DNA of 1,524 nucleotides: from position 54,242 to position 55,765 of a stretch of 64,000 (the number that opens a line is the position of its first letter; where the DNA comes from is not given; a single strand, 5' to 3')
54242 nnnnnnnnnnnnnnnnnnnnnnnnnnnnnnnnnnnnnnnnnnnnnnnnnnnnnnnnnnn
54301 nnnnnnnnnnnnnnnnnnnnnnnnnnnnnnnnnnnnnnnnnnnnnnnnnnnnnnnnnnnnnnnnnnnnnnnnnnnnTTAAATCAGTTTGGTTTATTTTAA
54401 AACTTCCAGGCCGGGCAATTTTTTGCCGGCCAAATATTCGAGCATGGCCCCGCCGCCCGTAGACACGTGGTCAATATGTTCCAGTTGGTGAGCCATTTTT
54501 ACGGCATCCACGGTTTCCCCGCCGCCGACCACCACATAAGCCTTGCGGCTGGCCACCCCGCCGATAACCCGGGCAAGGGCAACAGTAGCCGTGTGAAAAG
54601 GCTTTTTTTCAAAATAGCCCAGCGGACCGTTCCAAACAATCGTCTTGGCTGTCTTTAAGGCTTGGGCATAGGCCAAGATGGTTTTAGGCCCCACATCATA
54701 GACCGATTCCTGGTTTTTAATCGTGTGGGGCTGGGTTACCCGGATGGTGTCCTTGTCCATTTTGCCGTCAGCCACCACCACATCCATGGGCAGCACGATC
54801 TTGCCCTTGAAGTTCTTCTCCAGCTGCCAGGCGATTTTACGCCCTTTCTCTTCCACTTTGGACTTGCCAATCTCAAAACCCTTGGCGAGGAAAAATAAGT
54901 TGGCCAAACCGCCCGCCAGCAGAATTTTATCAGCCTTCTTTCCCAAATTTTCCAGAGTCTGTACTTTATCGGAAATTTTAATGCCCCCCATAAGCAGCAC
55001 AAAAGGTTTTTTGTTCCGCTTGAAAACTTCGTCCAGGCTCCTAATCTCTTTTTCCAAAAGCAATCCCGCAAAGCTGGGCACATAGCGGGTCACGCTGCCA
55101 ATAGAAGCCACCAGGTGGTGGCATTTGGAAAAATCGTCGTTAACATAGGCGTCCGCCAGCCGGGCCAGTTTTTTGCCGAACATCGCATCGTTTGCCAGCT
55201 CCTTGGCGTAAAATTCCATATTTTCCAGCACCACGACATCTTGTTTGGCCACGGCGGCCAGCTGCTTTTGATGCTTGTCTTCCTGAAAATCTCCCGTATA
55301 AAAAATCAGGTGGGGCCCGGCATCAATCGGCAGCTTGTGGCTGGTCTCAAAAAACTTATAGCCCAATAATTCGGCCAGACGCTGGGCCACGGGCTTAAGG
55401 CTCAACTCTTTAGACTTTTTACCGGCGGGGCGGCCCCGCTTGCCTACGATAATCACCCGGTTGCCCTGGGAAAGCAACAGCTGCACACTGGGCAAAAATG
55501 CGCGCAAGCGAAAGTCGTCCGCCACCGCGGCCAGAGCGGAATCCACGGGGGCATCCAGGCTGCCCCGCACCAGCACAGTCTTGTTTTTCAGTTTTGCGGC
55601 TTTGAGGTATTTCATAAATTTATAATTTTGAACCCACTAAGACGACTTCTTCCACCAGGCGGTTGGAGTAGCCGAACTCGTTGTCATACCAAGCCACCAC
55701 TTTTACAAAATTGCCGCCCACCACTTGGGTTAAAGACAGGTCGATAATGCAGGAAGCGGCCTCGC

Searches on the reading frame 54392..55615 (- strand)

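Call 77: search_protein_families(library=pfam, proteins=[window:54392-55615:-], max_evalue=0.0001)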
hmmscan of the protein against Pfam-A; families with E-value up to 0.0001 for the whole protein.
window:54392-55615:- (407 aa): 1 family
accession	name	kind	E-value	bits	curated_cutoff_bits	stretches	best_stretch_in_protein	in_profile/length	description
PF00162.24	PGK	-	3.7e-108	362.4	27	1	5-398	2-379/379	Phosphoglycerate kinase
